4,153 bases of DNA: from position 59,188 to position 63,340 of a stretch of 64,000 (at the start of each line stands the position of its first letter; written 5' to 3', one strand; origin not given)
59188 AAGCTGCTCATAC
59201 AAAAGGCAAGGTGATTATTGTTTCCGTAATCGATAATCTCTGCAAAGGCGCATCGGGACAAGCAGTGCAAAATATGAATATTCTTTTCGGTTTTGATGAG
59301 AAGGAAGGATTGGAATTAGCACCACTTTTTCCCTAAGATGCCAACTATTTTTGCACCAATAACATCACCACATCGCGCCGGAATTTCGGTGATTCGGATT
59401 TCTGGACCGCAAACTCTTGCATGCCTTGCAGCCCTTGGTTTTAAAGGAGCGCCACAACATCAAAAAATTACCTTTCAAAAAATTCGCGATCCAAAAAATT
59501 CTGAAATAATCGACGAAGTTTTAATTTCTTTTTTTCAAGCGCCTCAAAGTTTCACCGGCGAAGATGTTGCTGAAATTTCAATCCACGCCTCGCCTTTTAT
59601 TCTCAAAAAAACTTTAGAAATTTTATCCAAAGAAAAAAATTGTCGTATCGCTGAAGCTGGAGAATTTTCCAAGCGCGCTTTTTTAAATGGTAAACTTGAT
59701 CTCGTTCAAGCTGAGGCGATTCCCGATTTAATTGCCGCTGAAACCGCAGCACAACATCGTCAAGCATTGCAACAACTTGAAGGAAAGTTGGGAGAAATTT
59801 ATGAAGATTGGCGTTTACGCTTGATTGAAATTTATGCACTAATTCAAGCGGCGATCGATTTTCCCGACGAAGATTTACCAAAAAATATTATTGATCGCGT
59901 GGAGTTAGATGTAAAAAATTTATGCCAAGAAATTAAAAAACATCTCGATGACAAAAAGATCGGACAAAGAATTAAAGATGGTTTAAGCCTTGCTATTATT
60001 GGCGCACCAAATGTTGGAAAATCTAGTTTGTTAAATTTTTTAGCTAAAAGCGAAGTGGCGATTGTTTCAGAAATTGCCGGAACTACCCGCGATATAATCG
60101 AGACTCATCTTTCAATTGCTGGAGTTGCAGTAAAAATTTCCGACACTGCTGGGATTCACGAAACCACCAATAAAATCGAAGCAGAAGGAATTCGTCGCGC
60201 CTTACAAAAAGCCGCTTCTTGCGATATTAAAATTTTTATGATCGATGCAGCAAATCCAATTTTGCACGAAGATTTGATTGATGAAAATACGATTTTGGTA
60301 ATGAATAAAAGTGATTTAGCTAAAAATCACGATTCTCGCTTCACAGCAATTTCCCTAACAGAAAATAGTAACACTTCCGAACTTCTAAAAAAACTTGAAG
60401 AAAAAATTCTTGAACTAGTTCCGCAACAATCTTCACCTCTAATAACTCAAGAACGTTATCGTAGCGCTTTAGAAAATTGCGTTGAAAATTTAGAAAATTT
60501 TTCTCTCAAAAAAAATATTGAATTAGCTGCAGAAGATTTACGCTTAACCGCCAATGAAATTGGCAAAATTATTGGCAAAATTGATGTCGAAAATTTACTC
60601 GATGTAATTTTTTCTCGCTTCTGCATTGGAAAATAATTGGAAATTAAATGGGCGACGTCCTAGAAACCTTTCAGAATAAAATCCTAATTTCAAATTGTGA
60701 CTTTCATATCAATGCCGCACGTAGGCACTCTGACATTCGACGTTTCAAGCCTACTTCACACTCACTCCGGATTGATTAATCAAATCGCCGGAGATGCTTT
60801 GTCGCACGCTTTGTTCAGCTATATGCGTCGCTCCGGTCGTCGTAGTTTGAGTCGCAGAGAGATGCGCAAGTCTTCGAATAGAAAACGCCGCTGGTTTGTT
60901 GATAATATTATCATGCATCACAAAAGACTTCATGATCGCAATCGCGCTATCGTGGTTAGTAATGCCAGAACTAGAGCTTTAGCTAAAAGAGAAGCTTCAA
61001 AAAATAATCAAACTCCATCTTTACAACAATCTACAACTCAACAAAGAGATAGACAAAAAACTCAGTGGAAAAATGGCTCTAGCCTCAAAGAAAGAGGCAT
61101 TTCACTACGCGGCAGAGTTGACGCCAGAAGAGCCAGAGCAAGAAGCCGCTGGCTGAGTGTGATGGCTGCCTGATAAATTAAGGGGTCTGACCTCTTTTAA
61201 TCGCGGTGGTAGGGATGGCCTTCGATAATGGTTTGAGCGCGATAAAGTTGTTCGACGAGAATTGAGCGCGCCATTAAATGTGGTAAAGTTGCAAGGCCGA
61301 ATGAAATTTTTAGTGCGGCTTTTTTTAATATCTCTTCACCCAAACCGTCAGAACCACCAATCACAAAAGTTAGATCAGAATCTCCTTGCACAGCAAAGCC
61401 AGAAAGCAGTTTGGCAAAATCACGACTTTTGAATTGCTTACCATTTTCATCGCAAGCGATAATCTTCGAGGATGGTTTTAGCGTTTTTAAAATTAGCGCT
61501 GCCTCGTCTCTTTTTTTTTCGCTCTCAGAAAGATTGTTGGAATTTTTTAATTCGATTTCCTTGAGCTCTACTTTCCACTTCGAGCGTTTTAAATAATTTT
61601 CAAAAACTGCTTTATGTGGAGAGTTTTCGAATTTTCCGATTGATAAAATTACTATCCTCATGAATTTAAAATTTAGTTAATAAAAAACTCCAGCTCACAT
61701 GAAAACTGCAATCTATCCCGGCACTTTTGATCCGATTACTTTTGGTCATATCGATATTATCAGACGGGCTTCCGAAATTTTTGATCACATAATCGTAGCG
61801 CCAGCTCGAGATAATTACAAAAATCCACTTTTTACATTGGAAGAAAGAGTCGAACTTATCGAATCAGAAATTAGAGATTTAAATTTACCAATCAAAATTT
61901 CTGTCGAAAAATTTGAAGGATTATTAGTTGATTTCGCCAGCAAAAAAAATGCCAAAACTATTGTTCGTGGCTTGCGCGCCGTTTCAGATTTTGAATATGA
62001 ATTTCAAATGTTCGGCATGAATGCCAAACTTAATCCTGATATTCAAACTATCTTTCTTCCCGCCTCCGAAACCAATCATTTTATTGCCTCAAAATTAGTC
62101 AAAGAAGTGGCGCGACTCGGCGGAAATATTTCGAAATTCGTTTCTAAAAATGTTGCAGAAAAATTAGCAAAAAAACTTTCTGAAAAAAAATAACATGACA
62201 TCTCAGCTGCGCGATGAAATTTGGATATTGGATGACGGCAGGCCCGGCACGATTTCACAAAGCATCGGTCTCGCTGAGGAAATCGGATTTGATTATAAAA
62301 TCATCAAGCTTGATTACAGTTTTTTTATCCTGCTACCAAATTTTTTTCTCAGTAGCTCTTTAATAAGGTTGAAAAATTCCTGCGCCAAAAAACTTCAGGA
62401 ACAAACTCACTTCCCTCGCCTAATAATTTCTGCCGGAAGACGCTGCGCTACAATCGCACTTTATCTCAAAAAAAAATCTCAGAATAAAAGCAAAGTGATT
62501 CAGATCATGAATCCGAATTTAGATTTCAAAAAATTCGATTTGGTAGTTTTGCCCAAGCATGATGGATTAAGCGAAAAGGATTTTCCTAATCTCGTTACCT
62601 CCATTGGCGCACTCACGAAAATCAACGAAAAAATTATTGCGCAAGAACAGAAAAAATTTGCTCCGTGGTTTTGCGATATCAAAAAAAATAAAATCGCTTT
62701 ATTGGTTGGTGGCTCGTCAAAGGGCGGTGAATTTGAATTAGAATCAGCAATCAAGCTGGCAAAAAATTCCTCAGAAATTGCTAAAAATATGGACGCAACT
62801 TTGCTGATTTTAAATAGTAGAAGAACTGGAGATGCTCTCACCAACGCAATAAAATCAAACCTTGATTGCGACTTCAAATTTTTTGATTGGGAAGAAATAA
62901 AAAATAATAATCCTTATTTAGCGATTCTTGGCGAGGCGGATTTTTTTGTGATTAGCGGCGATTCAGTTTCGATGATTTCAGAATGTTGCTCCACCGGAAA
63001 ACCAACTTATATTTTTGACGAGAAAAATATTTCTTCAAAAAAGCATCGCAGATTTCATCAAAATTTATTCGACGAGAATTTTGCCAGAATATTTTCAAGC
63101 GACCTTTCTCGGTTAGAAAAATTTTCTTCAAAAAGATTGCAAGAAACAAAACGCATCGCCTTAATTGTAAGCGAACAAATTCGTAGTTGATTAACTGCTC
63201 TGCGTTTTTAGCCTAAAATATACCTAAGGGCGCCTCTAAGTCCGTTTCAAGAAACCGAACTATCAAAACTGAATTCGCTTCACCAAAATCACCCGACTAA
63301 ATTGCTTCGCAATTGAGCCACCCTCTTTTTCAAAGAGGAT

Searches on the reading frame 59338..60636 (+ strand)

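Call 19: search_protein_families(library=pfam, proteins=[window:59338-60636:+], max_evalue=0.0001)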
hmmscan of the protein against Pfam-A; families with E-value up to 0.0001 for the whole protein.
window:59338-60636:+ (432 aa): 4 families
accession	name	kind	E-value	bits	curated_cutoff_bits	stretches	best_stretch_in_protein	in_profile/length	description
PF12631.12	MnmE_helical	-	1.8e-48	165.9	40.1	1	122-429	1-211/211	MnmE helical domain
PF10396.14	TrmE_N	-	2.1e-37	128.4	29.8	1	3-119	1-117/117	GTP-binding protein TrmE N-terminus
PF01926.29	MMR_HSR1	-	7.2e-23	81.3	21.9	1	218-324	2-113/113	50S ribosome-binding GTPase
PF02421.24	FeoB_N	-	3.4e-11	43.3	27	1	218-340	3-130/156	Ferrous iron transport protein B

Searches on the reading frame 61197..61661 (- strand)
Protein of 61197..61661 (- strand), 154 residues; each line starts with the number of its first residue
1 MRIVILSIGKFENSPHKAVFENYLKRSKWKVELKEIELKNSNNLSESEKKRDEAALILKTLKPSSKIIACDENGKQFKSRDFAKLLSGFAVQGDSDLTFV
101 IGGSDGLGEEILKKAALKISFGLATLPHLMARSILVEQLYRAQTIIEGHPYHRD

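Call 19: search_protein_families(library=pfam, proteins=[window:61197-61661:-], max_evalue=0.0001)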
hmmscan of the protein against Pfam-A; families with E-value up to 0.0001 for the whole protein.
window:61197-61661:- (154 aa): 1 family
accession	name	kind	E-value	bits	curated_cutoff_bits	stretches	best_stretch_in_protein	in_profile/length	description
PF02590.22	SPOUT_MTase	-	5.2e-46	156.9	27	1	1-152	1-154/154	Predicted SPOUT methyltransferase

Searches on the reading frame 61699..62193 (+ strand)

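Call 20: search_protein_families(library=pfam, proteins=[window:61699-62193:+], max_evalue=0.0001)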
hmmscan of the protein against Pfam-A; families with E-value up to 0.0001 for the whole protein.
window:61699-62193:+ (164 aa): 1 family
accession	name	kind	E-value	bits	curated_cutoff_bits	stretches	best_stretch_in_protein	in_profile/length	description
PF01467.32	CTP_transf_like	-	5.5e-21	75.6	21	1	5-136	1-132/133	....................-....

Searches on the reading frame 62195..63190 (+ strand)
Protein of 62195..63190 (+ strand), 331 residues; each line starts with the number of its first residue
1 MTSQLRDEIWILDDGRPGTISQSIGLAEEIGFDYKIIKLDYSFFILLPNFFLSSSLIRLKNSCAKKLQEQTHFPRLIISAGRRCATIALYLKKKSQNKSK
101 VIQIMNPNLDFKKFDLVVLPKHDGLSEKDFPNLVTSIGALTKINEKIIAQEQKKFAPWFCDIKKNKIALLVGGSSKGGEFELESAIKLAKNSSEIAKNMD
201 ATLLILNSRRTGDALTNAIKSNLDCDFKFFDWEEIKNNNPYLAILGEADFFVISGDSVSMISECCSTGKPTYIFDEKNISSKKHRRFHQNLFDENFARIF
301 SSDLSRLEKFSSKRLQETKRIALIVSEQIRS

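Call 19: search_protein_families(library=pfam, proteins=[window:62195-63190:+], max_evalue=0.0001)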
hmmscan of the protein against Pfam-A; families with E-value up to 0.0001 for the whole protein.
window:62195-63190:+ (331 aa): 1 family
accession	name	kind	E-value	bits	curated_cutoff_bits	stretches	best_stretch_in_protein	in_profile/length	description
PF06258.17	Mito_fiss_Elm1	-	1.6e-71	241.4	27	1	17-328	1-303/304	Mitochondrial fission ELM1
